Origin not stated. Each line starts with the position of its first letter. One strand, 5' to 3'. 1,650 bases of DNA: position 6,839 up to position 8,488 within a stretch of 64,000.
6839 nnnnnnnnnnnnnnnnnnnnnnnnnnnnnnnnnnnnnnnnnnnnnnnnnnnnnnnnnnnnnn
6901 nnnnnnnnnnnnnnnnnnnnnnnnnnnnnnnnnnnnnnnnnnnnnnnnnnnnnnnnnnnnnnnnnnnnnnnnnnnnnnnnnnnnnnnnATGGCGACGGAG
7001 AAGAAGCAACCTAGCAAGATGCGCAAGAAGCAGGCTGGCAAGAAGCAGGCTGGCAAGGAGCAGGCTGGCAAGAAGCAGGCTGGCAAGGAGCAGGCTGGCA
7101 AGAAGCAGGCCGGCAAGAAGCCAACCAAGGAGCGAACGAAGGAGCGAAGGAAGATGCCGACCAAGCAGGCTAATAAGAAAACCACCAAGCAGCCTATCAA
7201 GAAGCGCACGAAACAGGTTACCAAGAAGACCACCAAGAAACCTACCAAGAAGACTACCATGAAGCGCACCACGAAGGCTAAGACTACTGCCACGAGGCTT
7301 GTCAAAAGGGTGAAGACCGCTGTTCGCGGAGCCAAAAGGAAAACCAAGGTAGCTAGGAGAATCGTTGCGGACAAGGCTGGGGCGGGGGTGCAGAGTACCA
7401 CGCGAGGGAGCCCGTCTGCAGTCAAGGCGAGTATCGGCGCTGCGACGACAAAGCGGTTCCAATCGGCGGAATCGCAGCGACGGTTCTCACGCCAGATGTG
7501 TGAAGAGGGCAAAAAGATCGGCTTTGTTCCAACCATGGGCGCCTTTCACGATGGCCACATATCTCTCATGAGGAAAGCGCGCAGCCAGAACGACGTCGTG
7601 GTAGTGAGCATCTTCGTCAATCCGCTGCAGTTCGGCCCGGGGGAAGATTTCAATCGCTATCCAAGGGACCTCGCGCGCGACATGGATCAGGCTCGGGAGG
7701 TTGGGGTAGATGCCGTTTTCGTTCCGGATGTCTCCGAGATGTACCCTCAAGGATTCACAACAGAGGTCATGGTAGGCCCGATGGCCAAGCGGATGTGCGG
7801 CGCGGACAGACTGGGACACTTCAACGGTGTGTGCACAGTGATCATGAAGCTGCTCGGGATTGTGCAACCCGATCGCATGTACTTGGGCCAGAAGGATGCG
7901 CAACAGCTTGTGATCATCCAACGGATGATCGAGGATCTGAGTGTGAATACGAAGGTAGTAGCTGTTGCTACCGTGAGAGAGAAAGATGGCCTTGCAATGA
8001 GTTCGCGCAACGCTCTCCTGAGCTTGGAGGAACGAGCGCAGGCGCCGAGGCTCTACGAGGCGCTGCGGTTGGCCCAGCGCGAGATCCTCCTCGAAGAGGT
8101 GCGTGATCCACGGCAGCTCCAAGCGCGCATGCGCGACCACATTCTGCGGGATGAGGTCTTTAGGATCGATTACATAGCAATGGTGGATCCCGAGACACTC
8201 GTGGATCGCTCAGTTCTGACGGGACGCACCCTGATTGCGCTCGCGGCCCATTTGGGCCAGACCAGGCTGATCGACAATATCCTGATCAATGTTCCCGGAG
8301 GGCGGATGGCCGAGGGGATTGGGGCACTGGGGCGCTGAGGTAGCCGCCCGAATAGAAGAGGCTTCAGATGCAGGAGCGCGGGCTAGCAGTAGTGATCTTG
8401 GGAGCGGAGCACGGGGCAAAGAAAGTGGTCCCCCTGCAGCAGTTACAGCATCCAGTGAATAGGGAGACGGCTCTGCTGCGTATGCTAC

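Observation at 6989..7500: PanC carrying a ~150-aa histone-H1-like lysine-rich N-terminal domain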

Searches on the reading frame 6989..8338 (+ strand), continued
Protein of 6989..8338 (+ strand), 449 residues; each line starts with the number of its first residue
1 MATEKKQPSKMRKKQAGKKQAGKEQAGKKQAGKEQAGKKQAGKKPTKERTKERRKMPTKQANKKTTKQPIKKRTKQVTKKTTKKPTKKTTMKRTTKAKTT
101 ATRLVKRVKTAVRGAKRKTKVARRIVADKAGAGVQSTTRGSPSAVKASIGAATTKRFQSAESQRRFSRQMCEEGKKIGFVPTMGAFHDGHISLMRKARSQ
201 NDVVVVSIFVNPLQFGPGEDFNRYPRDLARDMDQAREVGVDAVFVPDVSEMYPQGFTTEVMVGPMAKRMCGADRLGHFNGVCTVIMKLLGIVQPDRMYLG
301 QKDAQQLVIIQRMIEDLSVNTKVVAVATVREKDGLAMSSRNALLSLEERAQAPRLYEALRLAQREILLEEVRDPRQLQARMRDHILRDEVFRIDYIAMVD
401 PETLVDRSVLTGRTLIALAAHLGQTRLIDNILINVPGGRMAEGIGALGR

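Call 29: search_solved_structures(query=window:6989-8338:+, max_evalue=1e-30, show_alignments=2)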
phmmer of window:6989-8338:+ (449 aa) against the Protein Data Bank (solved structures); distinct sequences matched with E-value up to 1e-30: 21.
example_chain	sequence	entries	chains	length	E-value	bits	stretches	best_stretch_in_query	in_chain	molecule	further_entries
2ejc_A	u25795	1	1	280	1.2e-85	291.1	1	158-433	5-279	Pantoate--beta-alanine ligase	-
3mxt_A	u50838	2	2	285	2e-75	257.5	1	173-433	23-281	Pantothenate synthetase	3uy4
1v8f_A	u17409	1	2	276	3.8e-73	250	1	176-432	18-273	Pantoate-beta-alanine ligase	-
3inn_A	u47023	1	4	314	1.3e-72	248.2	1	158-434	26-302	Pantothenate synthetase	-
1ufv_A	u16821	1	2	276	1.4e-72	248.2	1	176-432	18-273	Pantoate-beta-alanine ligase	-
3ag5_A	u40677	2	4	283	5.4e-71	242.9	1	161-434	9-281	Pantothenate synthetase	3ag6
2x3f_A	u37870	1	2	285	7.9e-71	242.3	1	153-434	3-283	PANTHOTHENATE SYNTHETASE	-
3mue_A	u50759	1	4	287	9.8e-64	219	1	164-433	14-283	Pantothenate synthetase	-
5ucr_A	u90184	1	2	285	8.6e-63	215.9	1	169-436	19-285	Pantothenate synthetase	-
5kwv_A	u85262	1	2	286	8.7e-63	215.9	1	169-436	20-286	Pantothenate synthetase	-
1iho_A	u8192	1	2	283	2.3e-62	214.5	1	165-434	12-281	PANTOATE--BETA-ALANINE LIGASE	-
7tot_A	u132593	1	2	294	2.9e-61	210.8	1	173-434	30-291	Pantothenate synthetase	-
3q10_A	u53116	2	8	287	1.5e-58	201.9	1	165-434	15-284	Pantoate--beta-alanine ligase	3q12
3cov_A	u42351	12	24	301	2.4e-58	201.2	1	166-435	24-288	Pantothenate synthetase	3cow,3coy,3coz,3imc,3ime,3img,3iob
3iub_A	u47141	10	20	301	2.5e-58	201.2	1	166-435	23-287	Pantothenate synthetase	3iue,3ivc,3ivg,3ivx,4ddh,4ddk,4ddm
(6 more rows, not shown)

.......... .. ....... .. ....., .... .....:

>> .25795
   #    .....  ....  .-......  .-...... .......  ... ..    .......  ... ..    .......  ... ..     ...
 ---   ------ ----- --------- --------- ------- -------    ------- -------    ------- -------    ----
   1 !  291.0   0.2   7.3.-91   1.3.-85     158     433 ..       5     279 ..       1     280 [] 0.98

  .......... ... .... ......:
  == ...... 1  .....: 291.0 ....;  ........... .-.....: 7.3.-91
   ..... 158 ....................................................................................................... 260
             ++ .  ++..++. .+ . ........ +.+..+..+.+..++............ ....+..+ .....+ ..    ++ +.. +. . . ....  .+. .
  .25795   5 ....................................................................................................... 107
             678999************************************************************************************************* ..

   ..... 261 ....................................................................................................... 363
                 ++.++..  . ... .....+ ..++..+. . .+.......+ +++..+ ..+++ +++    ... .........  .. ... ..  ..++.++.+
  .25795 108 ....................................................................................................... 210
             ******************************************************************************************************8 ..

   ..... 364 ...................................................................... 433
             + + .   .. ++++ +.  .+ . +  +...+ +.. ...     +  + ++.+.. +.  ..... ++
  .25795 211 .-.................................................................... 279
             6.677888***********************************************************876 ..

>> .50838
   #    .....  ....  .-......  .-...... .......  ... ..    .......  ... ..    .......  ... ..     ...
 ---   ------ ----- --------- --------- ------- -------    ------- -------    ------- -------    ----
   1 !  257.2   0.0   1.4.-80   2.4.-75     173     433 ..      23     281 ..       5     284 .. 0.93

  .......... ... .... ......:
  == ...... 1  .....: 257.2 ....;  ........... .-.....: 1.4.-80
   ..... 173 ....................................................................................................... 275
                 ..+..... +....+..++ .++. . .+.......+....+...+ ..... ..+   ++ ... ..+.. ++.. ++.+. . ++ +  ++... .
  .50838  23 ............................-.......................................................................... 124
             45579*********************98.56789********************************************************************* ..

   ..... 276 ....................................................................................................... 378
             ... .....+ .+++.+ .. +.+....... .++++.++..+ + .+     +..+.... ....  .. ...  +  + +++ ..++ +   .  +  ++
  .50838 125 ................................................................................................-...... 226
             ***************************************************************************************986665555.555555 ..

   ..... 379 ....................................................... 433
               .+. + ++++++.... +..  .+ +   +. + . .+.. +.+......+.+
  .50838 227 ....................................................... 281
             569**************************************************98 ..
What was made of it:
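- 7448..7450 (+): Codon 154, ACA (Thr), at the position of the ancestral PanC initiator Met. That Met is ATG in 36 of 40 orthologs. The alignment to T. maritima PanC 2ejc pairs query residue 158 with chain residue 5, so query residue 154 corresponds to chain Met1 (call 29).
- On Pantoate--beta-alanine ligase (PanC): Sequence matches 21 PDB PanC chains, best 1.2e-85 (call 29).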

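Call 45: predict_structure(alignment_id=A1)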
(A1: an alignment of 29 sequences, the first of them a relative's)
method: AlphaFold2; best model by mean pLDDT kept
length: 449 residues; sequences in the alignment: 29
mean_pLDDT: 71.7   pTM: 0.62
mean pLDDT of the five models: 71.7, 70.7, 69.2, 68.0, 61.5
residues with pLDDT >= 90: 173; 70-90: 84; 50-70: 57; < 50: 135
segments of 3 or more residues with pLDDT < 50: 1-4, 9-98, 122-150, 275-279, 446-449
pLDDT, mean of each block of 10 residues (from residue 1): 43 41 38 36 41 39 40 41 37 43 68 60 45 38 46 87 97 98 89 97 94 69 72 94 92 67 62 51 85 96 84 89 93 85 89 94 96 97 92 94 90 93 89 82 51
secondary structure, 60 per line:
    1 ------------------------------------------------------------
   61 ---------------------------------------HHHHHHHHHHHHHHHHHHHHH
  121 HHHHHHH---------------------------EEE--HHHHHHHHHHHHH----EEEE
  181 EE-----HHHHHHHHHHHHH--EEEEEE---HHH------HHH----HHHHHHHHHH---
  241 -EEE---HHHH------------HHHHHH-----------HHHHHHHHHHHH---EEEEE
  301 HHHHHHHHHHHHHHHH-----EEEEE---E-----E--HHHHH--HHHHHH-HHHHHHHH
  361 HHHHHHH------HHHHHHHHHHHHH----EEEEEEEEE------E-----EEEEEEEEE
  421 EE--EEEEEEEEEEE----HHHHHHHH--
elements in order: H100-127 E155-157 H160-172 E177-182 H188-200 E203-208 H228-237 E242-244 H248-251 H264-269 H281-292 E296-300 H301-316 E322-326 H339-343 H346-351 H353-367 H374-386 E391-399 E412-422 E425-435 H440-447
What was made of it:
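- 6989..7450 (+): N-terminal polycationic tail (aa 1-154, counting the codon that replaces the ancestral Met1): 41 K, 13 R, 6 D+E, pI about 12. Predicted disordered apart from one helix. AF2 pLDDT is about 40 for aa 1-98 and 128-150 (call 45).
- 7286..7369 (+): Predicted lone basic amphipathic helix inside the tail (aa 100-127, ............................). AF2 helix H100-127 with pLDDT about 60-68 (call 45).
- On Pantoate--beta-alanine ligase (PanC): The AF2 model has E155-157, H160-172, E177-182 and so on, with pLDDT mostly 85-98 (call 45).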

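Call 46: list_cluster_members(proteins=[P0001, P0003, P0006, P0013, P0024, P0030, P0033, P0034])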
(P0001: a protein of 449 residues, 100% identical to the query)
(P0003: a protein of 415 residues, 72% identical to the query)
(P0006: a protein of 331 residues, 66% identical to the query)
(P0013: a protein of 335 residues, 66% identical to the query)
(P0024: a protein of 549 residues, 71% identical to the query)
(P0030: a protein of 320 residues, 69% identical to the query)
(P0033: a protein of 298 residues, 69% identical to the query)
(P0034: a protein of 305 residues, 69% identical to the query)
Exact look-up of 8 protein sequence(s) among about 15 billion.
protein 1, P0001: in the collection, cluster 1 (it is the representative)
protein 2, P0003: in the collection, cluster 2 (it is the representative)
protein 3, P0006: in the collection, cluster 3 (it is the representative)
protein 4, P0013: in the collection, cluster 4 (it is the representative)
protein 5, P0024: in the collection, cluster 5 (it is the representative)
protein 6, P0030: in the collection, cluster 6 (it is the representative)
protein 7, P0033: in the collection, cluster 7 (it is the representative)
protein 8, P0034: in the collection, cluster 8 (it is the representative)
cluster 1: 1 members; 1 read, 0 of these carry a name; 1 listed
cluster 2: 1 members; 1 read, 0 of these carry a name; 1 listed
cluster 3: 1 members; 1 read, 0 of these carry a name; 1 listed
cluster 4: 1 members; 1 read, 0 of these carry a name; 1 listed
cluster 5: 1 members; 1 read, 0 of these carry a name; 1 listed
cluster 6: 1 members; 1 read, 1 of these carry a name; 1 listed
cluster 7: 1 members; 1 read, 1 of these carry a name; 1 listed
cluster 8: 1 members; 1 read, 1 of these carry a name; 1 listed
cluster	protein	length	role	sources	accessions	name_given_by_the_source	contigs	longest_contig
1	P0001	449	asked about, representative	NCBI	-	-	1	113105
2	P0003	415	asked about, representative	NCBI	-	-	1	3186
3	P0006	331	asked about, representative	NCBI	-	-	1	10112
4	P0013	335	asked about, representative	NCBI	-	-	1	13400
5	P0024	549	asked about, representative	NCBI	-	-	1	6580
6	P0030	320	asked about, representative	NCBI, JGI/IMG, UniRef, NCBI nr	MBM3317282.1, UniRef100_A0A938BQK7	MAG: pantoate--beta-alanine ligase [Candidatus Eisenbacteria bacterium] | Pantothenate synthetase n=1 Tax=Eiseniibacteriota bacterium TaxID=2212470 ... | pantoate--beta-alanine ligase [Candidatus Eisenbacteria bacterium]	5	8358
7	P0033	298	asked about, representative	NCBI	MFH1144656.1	MAG: pantoate--beta-alanine ligase [Candidatus Eisenbacteria bacterium]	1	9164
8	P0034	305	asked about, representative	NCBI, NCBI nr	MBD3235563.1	MAG: pantoate--beta-alanine ligase [Candidatus Eisenbacteria bacterium] | pantoate--beta-alanine ligase [Candidatus Eisenbacteria bacterium]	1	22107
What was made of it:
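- Tried and rejected: The cluster look-up gave no name for it either; only orthologs are named Candidatus Eisenbacteria (call 46).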

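Call 47: find_encoding_contigs(protein=P0034, flank=2500, max_places=1)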
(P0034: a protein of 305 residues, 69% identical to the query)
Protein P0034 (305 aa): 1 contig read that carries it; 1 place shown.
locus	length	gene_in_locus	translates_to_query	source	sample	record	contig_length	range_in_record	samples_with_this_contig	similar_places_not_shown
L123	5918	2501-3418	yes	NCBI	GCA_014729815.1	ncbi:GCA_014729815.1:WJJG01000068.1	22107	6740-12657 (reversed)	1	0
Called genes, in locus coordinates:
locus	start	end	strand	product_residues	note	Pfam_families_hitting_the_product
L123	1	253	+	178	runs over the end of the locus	PF02152:FolB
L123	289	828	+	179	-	PF01288:HPPK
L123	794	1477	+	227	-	PF01712:dNK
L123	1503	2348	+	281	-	PF02548:Pantoate_transf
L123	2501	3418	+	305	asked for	PF02569:Pantoate_ligase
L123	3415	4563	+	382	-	PF00483:NTP_transferase, PF01128:IspD, PF12804:NTP_transf_3, PF04677:CwfJ_C_1 (weak), PF01230:HIT (weak)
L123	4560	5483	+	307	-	PF13399:LytR_C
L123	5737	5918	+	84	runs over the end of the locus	PF02416:TatA_B_E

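Call 52: search_protein_families(library=ncbifam, proteins=[window:6989-8338:+], max_evalue=0.1)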
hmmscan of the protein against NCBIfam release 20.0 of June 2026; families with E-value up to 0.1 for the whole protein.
window:6989-8338:+ (449 aa): 6 families
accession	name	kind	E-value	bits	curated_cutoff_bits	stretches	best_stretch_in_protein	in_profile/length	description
NF010004.0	PRK13477.1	equivalog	7.5e-96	321.6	524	1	156-434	4-282/514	bifunctional pantoate--beta-alanine ligase/(d)CMP kinase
TIGR00018.1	panC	equivalog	7.8e-94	313.8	212.75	1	157-434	4-283/283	pantoate--beta-alanine ligase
TIGR00125.1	cyt_tran_rel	domain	1.9e-08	34.3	27.7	1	179-235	4-58/65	adenylyltransferase/cytidyltransferase family protein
NF005518.0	PRK07143.1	equivalog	0.0014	18.1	232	1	183-253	24-98/281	hypothetical protein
NF045965.1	RibF_rel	equivalog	0.014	14.8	200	1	185-250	23-93/279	FAD synthase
TIGR02199.1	rfaE_dom_II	equivalog_domain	0.025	14.4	181.5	1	169-208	5-45/144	D-glycero-beta-D-manno-heptose 1-phosphate adenylyltransferase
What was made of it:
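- On Pantoate--beta-alanine ligase (PanC): TIGR00018: 313.8 bits (cutoff 212.75), positions 4-283 of 283 (call 52).
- Closest known: Bifunctional PanC/. Different: Here only the PanC half matches (321.6 bits against a cutoff of 524, profile positions 4-282 of 514; call 52), and the extra part is N-terminal and disordered.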

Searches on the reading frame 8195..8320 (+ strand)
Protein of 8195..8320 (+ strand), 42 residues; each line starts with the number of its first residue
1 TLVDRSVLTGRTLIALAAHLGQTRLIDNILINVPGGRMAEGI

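Call 19: find_related_loci(query=A2, collection=metagenome_contigs, flank=3500)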
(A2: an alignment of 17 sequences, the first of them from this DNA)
Query A2 (42 aa) in metagenome_contigs; peptide patterns used: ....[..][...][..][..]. (x = any residue, [..] = any of these).
160 stretches matched a pattern; 35 encode a relative of the query (tblastn E <= 1e-3); 35 distinct loci.
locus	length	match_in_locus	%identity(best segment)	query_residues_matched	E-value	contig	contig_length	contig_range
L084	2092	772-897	79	1-42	5e-18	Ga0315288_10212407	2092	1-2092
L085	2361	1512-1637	79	1-42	1e-17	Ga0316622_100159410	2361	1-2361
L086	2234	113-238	79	1-42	1e-17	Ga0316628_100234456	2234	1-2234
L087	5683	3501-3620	80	1-40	2e-17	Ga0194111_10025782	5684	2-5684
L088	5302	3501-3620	80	1-40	2e-17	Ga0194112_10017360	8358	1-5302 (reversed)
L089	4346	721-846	76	1-42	3e-17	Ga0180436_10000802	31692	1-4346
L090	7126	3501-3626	76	1-42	3e-17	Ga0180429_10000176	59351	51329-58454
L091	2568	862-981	80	1-40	1e-16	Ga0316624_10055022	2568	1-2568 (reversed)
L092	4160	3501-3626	76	1-42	2e-16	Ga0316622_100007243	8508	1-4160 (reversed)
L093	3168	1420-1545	71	1-42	3e-16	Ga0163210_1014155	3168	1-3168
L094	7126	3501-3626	71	1-42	4e-16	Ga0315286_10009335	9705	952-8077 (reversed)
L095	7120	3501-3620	73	1-40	4e-15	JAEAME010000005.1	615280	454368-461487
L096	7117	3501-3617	69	1-39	2e-13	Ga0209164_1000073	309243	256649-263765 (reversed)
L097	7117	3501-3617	69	1-39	2e-13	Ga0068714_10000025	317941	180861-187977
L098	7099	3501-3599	58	1-33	7e-9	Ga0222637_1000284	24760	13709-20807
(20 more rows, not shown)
